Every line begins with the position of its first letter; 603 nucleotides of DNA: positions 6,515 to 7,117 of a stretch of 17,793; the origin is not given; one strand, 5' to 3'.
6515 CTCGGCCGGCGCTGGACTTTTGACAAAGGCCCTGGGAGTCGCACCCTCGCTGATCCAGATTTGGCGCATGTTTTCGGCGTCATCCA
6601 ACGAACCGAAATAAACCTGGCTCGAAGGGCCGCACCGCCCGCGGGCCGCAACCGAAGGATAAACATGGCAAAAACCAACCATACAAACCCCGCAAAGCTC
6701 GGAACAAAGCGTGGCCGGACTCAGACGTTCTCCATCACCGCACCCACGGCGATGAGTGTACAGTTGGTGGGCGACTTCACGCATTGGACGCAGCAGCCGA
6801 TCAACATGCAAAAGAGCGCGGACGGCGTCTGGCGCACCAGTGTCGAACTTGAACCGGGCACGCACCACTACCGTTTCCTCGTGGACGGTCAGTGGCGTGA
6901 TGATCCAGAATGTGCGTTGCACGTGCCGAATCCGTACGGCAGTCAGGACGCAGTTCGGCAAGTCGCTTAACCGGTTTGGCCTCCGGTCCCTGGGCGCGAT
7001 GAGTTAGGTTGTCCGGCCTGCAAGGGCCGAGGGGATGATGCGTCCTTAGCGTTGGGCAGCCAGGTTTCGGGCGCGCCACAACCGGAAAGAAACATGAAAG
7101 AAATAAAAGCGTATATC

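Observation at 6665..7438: Adjacent stand-alone CBM48 glycogen-binding domain and divergent PII-like protein: a possible carbon/energy-status sensing pair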

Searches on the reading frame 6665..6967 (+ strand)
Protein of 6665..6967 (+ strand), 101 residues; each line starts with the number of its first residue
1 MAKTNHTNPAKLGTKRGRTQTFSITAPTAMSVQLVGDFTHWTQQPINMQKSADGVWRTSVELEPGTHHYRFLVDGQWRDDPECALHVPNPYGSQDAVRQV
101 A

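Call 6: search_protein_families(library=pfam, proteins=[window:6665-6967:+], max_evalue=1)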
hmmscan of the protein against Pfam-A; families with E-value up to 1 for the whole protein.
window:6665-6967:+ (101 aa): 5 families
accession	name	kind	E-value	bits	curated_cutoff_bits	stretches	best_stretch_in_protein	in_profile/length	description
PF16561.11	AMPK1_CBM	-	6.7e-14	52.3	26.8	1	30-85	12-65/85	Glycogen recognition site of AMP-activated protein kinase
PF02922.24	CBM_48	-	6.3e-10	39.7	22.4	1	12-77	2-72/83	Carbohydrate-binding module 48 (Isoamylase N-terminal domain)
PF22058.2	X25_BaPul_like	-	0.033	14.7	27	1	45-79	24-58/87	Pullulanase X25 domain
PF21169.3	Fan1_SAP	-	0.22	12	27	1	19-46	17-44/64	Fanconi-associated nuclease 1, SAP subdomain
PF05079.17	DUF680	-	0.23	12.6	24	1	19-56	22-58/60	Protein of unknown function (DUF680)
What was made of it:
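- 6665..6970 (+): Stand-alone AMPK-beta-type CBM48 protein (101 aa), cytoplasmic, with a basic variable N-terminal tail. Pfam AMPK1_CBM and CBM_48 are above their cut-offs (call 6).
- On CBM48 / AMPK1_CBM: PF16561 52.3 bits against 26.8, and PF02922 39.7 against 22.4 (call 6).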

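Call 30: search_solved_structures(query=window:6665-6967:+, max_evalue=0.01, show_alignments=3)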
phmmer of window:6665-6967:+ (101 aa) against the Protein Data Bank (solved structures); distinct sequences matched with E-value up to 0.01: 24.
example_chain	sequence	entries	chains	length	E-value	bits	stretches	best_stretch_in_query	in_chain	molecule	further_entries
5ot1_A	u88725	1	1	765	2.7e-09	40.4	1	22-99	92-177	Pullulanase type II, GH13 family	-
4yef_A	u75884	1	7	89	6.6e-07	32.7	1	29-85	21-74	5'-AMP-activated protein kinase subunit beta-1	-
1z0m_A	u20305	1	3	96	1e-06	32.1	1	29-85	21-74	5'-AMP-activated protein kinase, beta-1 subunit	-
1z0n_A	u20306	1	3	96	1.1e-06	32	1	29-85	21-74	5'-AMP-activated protein kinase, beta-1 subunit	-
6e4t_B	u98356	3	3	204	3.3e-06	30.4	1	29-84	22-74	5'-AMP-activated protein kinase subunit beta-1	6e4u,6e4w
4qfg_B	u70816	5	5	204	5e-06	29.9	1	29-84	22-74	5'-AMP-activated protein kinase subunit beta-1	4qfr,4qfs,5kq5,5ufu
5t5t_B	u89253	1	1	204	8.6e-06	29.1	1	29-84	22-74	5'-AMP-activated protein kinase subunit beta-1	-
6c9f_B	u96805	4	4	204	9.2e-06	29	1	29-84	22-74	5'-AMP-activated protein kinase subunit beta-1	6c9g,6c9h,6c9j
4zhx_B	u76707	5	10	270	1e-05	28.8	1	29-84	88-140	5'-AMP-activated protein kinase subunit beta-1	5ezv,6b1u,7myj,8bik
4cfe_B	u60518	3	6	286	1.2e-05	28.6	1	29-84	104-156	5'-AMP-ACTIVATED PROTEIN KINASE SUBUNIT BETA-1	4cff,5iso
4y0g_A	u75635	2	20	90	5.4e-05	26.6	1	30-82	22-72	5'-AMP-activated protein kinase subunit beta-2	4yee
2f15_A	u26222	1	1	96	7e-05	26.2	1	31-82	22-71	5'-AMP-activated protein kinase, beta-2 subunit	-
2lu3_A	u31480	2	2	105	7.9e-05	26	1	31-82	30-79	5'-AMP-activated protein kinase subunit beta-2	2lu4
8j5d_D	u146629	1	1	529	0.00013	25.3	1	22-80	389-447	Phosphoglucan phosphatase LSF1, chloroplastic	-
7jhg_B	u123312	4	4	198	0.00028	24.3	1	32-82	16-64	5'-AMP-activated protein kinase subunit beta-2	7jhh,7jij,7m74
2qlv_B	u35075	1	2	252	0.00058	23.3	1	31-78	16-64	Protein SIP2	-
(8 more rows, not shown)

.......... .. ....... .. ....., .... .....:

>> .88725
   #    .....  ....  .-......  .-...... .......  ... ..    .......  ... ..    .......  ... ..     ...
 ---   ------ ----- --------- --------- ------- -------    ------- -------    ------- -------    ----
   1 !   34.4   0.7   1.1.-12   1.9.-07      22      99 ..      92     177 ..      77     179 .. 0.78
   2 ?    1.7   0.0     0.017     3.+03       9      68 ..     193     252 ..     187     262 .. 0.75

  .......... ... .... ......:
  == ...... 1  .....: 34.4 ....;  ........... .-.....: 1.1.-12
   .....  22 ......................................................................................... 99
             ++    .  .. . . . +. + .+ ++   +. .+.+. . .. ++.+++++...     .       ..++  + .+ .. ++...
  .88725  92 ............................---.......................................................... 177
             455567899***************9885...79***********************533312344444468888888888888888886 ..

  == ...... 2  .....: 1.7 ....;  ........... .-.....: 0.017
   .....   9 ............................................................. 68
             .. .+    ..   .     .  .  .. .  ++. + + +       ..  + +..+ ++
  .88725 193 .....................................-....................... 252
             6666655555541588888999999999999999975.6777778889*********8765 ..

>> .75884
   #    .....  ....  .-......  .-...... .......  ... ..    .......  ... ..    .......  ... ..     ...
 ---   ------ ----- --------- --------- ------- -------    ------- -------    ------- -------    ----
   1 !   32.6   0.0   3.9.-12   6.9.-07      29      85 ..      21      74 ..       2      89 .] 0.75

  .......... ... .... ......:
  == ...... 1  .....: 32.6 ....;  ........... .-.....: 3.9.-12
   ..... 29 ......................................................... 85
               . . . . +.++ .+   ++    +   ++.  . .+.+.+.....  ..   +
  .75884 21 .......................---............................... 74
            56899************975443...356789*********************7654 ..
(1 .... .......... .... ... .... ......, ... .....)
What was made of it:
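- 6665..6970 (+): PDB sequence hits include AMPK beta1/2 CBM, SEX4, LSF1 and GlgB (call 30).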

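Call 31: find_homologous_proteins(query=window:6665-6967:+)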
Query window:6665-6967:+ (101 aa): 1277 proteins with E <= 0.001 among 1277 candidates; the best 120 are listed.
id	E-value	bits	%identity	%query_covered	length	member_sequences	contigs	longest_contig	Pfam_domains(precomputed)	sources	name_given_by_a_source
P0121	2.9e-50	186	82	100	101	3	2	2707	PF02922.25,PF16561.12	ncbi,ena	-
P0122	2.0e-49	184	76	100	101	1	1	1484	PF02922.25,PF16561.12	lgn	-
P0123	2.8e-48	180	79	100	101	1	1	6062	PF02922.25,PF16561.12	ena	-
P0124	6.7e-48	179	79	100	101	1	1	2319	PF02922.25,PF16561.12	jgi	jgi:1,4-alpha-glucan branching enzyme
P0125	7.6e-48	179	77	100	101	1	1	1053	PF02922.25,PF16561.12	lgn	-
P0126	2.1e-47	177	74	100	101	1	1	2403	PF02922.25,PF16561.12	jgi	jgi:1,4-alpha-glucan branching enzyme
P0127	7.2e-47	176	73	100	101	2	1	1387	PF02922.25,PF16561.12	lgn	-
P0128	1.0e-46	175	72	100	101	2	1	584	PF02922.25,PF16561.12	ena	-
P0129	5.5e-46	173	74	100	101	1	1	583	PF02922.25,PF16561.12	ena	-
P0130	7.7e-46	172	72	100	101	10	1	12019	PF02922.25,PF16561.12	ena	-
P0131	7.7e-46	172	73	100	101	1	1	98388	PF02922.25,PF16561.12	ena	-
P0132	1.0e-45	172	74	100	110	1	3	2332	PF02922.25,PF16561.12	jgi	jgi:1,4-alpha-glucan branching enzyme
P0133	1.6e-45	171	74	99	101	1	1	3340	PF02922.25,PF16561.12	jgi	jgi:1,4-alpha-glucan branching enzyme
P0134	2.0e-45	171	72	99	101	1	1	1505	PF02922.25,PF16561.12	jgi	jgi:1,4-alpha-glucan branching enzyme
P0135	2.2e-45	171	73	100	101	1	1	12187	PF02922.25,PF16561.12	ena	-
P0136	2.4e-45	171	74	100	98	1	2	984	PF02922.25,PF16561.12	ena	-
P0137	3.7e-45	170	81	88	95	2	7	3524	PF02922.25,PF16561.12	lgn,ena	-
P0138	5.7e-45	169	72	100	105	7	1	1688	PF02922.25,PF16561.12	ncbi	-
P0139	1.3e-44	168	73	100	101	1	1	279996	PF02922.25,PF16561.12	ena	-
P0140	1.5e-44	168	72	100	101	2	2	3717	PF02922.25,PF16561.12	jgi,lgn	-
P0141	1.7e-44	168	79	89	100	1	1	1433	PF02922.25,PF16561.12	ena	-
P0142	2.7e-44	167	72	100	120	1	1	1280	PF02922.25,PF16561.12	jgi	jgi:1,4-alpha-glucan branching enzyme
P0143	3.3e-44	167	72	100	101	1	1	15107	PF02922.25,PF16561.12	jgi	-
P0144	4.1e-44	167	76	91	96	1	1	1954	PF02922.25,PF16561.12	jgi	jgi:1,4-alpha-glucan branching enzyme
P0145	4.3e-44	167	71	100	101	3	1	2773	PF02922.25,PF16561.12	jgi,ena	-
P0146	5.5e-44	166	78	92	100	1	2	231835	PF02922.25,PF16561.12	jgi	jgi:1,4-alpha-glucan branching enzyme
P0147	7.4e-44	166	71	100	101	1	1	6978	PF02922.25,PF16561.12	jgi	jgi:1,4-alpha-glucan branching enzyme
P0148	1.0e-43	165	75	99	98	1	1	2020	PF02922.25,PF16561.12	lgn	-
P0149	1.0e-43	165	72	100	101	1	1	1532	PF02922.25,PF16561.12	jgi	jgi:1,4-alpha-glucan branching enzyme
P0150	1.2e-43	165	70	100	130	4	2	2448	PF02922.25,PF16561.12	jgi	jgi:1,4-alpha-glucan branching enzyme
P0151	1.2e-43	165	71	99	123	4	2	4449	PF02922.25,PF16561.12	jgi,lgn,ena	-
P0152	1.3e-43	165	77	91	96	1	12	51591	PF02922.25,PF16561.12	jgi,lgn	jgi:1,4-alpha-glucan branching enzyme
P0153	1.7e-43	165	83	80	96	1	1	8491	PF02922.25,PF16561.12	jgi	jgi:1,4-alpha-glucan branching enzyme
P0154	1.8e-43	165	67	100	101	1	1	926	PF02922.25,PF16561.12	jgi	jgi:1,4-alpha-glucan branching enzyme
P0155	2.4e-43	164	70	100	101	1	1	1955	PF02922.25,PF16561.12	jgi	jgi:1,4-alpha-glucan branching enzyme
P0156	2.4e-43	164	70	100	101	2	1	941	PF02922.25,PF16561.12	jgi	jgi:1,4-alpha-glucan branching enzyme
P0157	2.5e-43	164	81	84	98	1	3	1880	PF02922.25,PF16561.12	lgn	-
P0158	2.7e-43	164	69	100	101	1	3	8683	PF02922.25,PF16561.12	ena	-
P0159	2.7e-43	164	69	100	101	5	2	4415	PF02922.25,PF16561.12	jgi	jgi:1,4-alpha-glucan branching enzyme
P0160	2.7e-43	164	72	100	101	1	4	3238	PF02922.25,PF16561.12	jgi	jgi:1,4-alpha-glucan branching enzyme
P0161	2.8e-43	164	70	100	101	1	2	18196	PF02922.25,PF16561.12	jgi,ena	-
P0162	2.9e-43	164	74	100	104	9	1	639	PF02922.25,PF16561.12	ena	-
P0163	3.3e-43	164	81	83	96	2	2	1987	PF02922.25,PF16561.12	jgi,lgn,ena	-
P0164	3.4e-43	164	73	100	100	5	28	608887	PF02922.25,PF16561.12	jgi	jgi:1,4-alpha-glucan branching enzyme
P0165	4.5e-43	163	69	100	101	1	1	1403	PF02922.25,PF16561.12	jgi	jgi:1,4-alpha-glucan branching enzyme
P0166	4.8e-43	163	68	100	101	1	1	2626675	PF02922.25,PF16561.12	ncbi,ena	-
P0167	7.0e-43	163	68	100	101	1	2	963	PF02922.25,PF16561.12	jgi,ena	-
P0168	7.0e-43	163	70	100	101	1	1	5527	PF02922.25,PF16561.12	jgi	jgi:1,4-alpha-glucan branching enzyme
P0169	7.1e-43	163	81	83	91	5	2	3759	PF02922.25,PF16561.12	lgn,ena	-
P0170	7.1e-43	163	66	100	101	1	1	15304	PF02922.25,PF16561.12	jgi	jgi:1,4-alpha-glucan branching enzyme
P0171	7.2e-43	163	82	81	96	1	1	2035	PF02922.25,PF16561.12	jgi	jgi:1,4-alpha-glucan branching enzyme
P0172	7.8e-43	163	76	92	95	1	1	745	PF02922.25,PF16561.12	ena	-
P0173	8.9e-43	162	70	100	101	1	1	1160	PF02922.25,PF16561.12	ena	-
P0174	9.2e-43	162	73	100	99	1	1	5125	PF02922.25,PF16561.12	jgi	jgi:1,4-alpha-glucan branching enzyme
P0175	9.9e-43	162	70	99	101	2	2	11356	PF02922.25,PF16561.12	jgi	jgi:1,4-alpha-glucan branching enzyme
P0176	1.1e-42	162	75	100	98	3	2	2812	PF02922.25,PF16561.12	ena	-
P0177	1.2e-42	162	69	100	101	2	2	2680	PF02922.25,PF16561.12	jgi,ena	-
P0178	1.4e-42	162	79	85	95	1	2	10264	PF02922.25,PF16561.12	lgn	-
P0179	1.6e-42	162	70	100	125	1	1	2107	PF02922.25,PF16561.12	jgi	jgi:1,4-alpha-glucan branching enzyme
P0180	1.6e-42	162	78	85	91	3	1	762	PF02922.25,PF16561.12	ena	-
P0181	1.7e-42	162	80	82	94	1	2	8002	PF02922.25,PF16561.12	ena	-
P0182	1.8e-42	161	78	82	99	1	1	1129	PF02922.25,PF16561.12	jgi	jgi:1,4-alpha-glucan branching enzyme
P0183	1.8e-42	161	69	100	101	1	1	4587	PF02922.25,PF16561.12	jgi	jgi:1,4-alpha-glucan branching enzyme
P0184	1.8e-42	161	71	99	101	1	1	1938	PF02922.25,PF16561.12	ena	-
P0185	1.9e-42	161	79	83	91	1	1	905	PF02922.25,PF16561.12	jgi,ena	-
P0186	2.3e-42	161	77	86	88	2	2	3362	PF02922.25,PF16561.12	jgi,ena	-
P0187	3.0e-42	161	73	91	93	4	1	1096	PF02922.25,PF16561.12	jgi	jgi:1,4-alpha-glucan branching enzyme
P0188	3.2e-42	161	70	100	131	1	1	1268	PF02922.25,PF16561.12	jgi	jgi:1,4-alpha-glucan branching enzyme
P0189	3.3e-42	161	68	100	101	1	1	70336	PF02922.25,PF16561.12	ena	-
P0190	3.3e-42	161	69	100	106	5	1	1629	PF02922.25,PF16561.12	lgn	-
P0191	3.4e-42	161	68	100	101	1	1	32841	PF02922.25,PF16561.12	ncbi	-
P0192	3.7e-42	160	79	83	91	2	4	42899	PF02922.25,PF16561.12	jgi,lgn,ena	jgi:1,4-alpha-glucan branching enzyme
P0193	3.8e-42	160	70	97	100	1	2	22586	PF02922.25,PF16561.12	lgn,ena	-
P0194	4.2e-42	160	70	100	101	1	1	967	PF02922.25,PF16561.12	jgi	jgi:1,4-alpha-glucan branching enzyme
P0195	4.6e-42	160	74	90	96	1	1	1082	PF02922.25,PF16561.12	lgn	-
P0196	4.7e-42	160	78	86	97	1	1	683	PF02922.25,PF16561.12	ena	-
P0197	4.7e-42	160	80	83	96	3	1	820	PF02922.25,PF16561.12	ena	-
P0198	5.0e-42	160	70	100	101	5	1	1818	PF02922.25,PF16561.12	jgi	jgi:1,4-alpha-glucan branching enzyme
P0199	5.3e-42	160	70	100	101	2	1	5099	PF02922.25,PF16561.12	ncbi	-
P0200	5.5e-42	160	78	85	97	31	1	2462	PF02922.25,PF16561.12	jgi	jgi:1,4-alpha-glucan branching enzyme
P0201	5.8e-42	160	70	99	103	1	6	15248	PF02922.25,PF16561.12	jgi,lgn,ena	jgi:1,4-alpha-glucan branching enzyme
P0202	6.5e-42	160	68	100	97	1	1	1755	PF02922.25,PF16561.12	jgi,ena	-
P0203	7.0e-42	160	76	93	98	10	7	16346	PF02922.25,PF16561.12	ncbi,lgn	-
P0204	7.8e-42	159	74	91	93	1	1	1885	PF02922.25,PF16561.12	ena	-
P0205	7.9e-42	159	67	100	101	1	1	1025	PF02922.25,PF16561.12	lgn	-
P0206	8.3e-42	159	68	100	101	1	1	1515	PF02922.25,PF16561.12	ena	-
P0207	9.5e-42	159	82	81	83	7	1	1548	PF02922.25,PF16561.12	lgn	-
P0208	9.6e-42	159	66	100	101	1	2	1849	PF02922.25,PF16561.12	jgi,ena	jgi:1,4-alpha-glucan branching enzyme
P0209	1.0e-41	159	71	100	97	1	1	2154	PF02922.25,PF16561.12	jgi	jgi:1,4-alpha-glucan branching enzyme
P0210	1.0e-41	159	70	100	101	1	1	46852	PF02922.25,PF16561.12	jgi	jgi:1,4-alpha-glucan branching enzyme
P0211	1.1e-41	159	66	100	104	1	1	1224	PF02922.25,PF16561.12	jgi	jgi:1,4-alpha-glucan branching enzyme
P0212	1.1e-41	159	69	99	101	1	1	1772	PF02922.25,PF16561.12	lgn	-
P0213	1.2e-41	159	69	97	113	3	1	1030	PF02922.25,PF16561.12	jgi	jgi:1,4-alpha-glucan branching enzyme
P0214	1.2e-41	159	68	99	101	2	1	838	PF02922.25,PF16561.12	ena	-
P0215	1.3e-41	159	78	84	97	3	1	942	PF02922.25,PF16561.12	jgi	jgi:1,4-alpha-glucan branching enzyme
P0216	1.3e-41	159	68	100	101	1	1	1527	PF02922.25,PF16561.12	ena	-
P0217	1.4e-41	159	80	83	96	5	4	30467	PF02922.25,PF16561.12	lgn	-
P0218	1.6e-41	158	71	100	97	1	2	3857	PF02922.25,PF16561.12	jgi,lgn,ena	-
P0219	1.7e-41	158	73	97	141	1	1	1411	PF02922.25,PF16561.12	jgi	jgi:1,4-alpha-glucan branching enzyme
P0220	1.7e-41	158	75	91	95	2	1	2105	PF02922.25,PF16561.12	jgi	jgi:1,4-alpha-glucan branching enzyme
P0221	1.8e-41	158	70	100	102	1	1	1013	PF02922.25,PF16561.12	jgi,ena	-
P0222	2.0e-41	158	78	86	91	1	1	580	PF02922.25,PF16561.12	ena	-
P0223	2.1e-41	158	73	91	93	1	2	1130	PF02922.25,PF16561.12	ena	-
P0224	2.2e-41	158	68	100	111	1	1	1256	PF02922.25,PF16561.12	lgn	-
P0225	2.2e-41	158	79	83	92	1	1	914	PF02922.25,PF16561.12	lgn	-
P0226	2.2e-41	158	76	86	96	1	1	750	PF02922.25,PF16561.12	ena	-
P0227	2.7e-41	158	68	100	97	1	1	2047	PF02922.25,PF16561.12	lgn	-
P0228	2.7e-41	158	69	100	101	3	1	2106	PF02922.25,PF16561.12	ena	-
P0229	3.0e-41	158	67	100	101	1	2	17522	PF02922.25,PF16561.12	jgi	jgi:1,4-alpha-glucan branching enzyme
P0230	3.0e-41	158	78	85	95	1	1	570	PF02922.25,PF16561.12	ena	-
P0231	3.2e-41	157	67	98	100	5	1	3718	PF02922.25,PF16561.12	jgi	jgi:1,4-alpha-glucan branching enzyme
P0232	3.5e-41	157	77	82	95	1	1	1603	PF02922.25,PF16561.12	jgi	jgi:1,4-alpha-glucan branching enzyme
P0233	4.0e-41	157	69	99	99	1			PF02922.25,PF16561.12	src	-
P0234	4.1e-41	157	77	83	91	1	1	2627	PF02922.25,PF16561.12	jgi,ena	jgi:1,4-alpha-glucan branching enzyme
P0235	4.2e-41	157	74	87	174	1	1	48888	PF02922.25,PF16561.12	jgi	jgi:hypothetical protein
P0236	4.5e-41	157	78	84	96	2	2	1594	PF02922.25,PF16561.12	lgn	-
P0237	5.5e-41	157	73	91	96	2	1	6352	PF02922.25,PF16561.12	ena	-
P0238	5.5e-41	157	77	85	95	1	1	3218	PF02922.25,PF16561.12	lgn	-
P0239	5.6e-41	157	74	93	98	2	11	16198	PF02922.25,PF16561.12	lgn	-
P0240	5.7e-41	157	69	100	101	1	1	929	PF02922.25,PF16561.12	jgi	jgi:1,4-alpha-glucan branching enzyme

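Call 32: find_encoding_contigs(protein=P0166, flank=7000, max_places=2)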
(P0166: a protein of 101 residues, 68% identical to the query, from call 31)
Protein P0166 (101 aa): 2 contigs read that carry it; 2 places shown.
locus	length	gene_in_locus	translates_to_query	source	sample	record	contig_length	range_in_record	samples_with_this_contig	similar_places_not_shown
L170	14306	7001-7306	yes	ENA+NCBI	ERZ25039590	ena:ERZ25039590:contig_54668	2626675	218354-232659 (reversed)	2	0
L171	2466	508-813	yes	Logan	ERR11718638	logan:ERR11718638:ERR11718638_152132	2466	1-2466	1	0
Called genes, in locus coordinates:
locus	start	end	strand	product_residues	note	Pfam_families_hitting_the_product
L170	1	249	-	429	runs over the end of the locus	PF02321:OEP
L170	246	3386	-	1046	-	PF00873:ACR_tran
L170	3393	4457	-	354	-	PF00364:Biotin_lipoyl (faint), PF25917:BSH_RND, PF25919:BSH_CusB (weak), PF25973:BSH_CzcB, PF25954:Beta-barrel_RND_2, PF25967:RND-MFP_C (weak), PF25989:YknX_C (weak)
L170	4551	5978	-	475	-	PF00672:HAMP, PF00512:HisKA, PF02518:HATPase_c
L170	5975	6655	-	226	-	PF00072:Response_reg, PF00486:Trans_reg_C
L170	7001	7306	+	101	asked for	PF02922:CBM_48, PF16561:AMPK1_CBM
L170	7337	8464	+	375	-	PF08323:Glyco_transf_5 (weak), PF13439:Glyco_transf_4, PF13579:Glyco_trans_4_4, PF08323:Glyco_transf_5, PF20706:GT4-conflict, PF00534:Glycos_transf_1, PF13692:Glyco_trans_1_4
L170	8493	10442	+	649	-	PF02922:CBM_48, PF00128:Alpha-amylase, PF02806:Alpha-amylase_C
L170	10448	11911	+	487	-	PF03065:Glyco_hydro_57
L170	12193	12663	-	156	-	-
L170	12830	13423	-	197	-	-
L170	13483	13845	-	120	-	-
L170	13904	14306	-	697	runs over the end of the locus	PF17804:TSP_NTD, PF00595:PDZ, PF17820:PDZ_6, PF03572:Peptidase_S41, PF11818:DUF3340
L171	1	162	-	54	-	?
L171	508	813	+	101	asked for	PF02922:CBM_48, PF16561:AMPK1_CBM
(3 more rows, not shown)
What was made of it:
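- Closest known: SbtB. Same: Bacterial GlgB N-termini carry a CBM48 (calls 30, 32).
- The order CBM48-GlgA-GlgB-GH57 occurs in L170 (call 32).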

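Call 33: find_encoding_contigs(protein=P0164, flank=7000, max_places=3)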
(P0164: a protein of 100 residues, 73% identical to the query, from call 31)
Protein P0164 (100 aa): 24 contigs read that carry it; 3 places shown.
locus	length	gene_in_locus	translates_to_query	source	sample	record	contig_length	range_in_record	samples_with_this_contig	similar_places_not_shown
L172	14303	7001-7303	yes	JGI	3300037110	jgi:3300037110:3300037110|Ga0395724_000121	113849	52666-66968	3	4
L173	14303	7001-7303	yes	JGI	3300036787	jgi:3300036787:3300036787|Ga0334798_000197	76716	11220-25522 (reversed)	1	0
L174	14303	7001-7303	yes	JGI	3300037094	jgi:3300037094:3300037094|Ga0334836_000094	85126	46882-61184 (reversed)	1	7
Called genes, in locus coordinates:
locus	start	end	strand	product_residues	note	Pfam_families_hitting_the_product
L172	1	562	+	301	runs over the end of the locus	PF00795:CN_hydrolase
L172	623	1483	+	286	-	PF28239:Npun_R2479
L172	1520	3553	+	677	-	PF00580:UvrD-helicase, PF13245:AAA_19, PF13604:AAA_30 (faint), PF13361:UvrD_C, PF01443:Viral_helicase1 (weak), PF13538:UvrD_C_2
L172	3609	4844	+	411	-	PF00150:Cellulase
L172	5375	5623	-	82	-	PF12728:HTH_17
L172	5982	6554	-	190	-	-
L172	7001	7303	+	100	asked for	PF02922:CBM_48, PF16561:AMPK1_CBM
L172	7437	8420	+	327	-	PF00248:Aldo_ket_red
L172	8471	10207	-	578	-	PF01301:Glyco_hydro_35, PF02449:Glyco_hydro_42, PF18120:DUF5597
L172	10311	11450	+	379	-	PF04055:Radical_SAM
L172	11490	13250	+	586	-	PF00989:PAS (faint), PF08448:PAS_4, PF13188:PAS_8 (faint), PF13426:PAS_9 (weak), PF08448:PAS_4, PF02518:HATPase_c, PF14501:HATPase_c_5 (weak)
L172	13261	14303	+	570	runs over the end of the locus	PF08448:PAS_4, PF13188:PAS_8 (faint), PF13426:PAS_9 (weak), PF13596:PAS_10 (faint), PF00989:PAS (weak), PF08448:PAS_4, PF02518:HATPase_c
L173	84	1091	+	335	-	PF00069:Pkinase, PF07714:PK_Tyr_Ser-Thr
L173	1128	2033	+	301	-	PF00795:CN_hydrolase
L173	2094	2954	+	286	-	PF28239:Npun_R2479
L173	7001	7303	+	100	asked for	PF02922:CBM_48, PF16561:AMPK1_CBM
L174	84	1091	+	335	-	PF00069:Pkinase, PF07714:PK_Tyr_Ser-Thr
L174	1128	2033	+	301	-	PF00795:CN_hydrolase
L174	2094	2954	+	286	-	PF28239:Npun_R2479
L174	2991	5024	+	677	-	PF00580:UvrD-helicase, PF13245:AAA_19, PF13604:AAA_30 (faint), PF13361:UvrD_C, PF01443:Viral_helicase1 (weak), PF13538:UvrD_C_2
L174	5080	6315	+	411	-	PF00150:Cellulase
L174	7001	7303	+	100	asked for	PF02922:CBM_48, PF16561:AMPK1_CBM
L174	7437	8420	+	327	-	PF00248:Aldo_ket_red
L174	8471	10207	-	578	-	PF01301:Glyco_hydro_35, PF02449:Glyco_hydro_42, PF18120:DUF5597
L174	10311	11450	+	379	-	PF04055:Radical_SAM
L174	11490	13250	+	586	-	PF00989:PAS (faint), PF08448:PAS_4, PF13188:PAS_8 (faint), PF13426:PAS_9 (weak), PF08448:PAS_4, PF02518:HATPase_c, PF14501:HATPase_c_5 (weak)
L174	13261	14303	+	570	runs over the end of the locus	PF08448:PAS_4, PF13188:PAS_8 (faint), PF13426:PAS_9 (weak), PF13596:PAS_10 (faint), PF00989:PAS (weak), PF08448:PAS_4, PF02518:HATPase_c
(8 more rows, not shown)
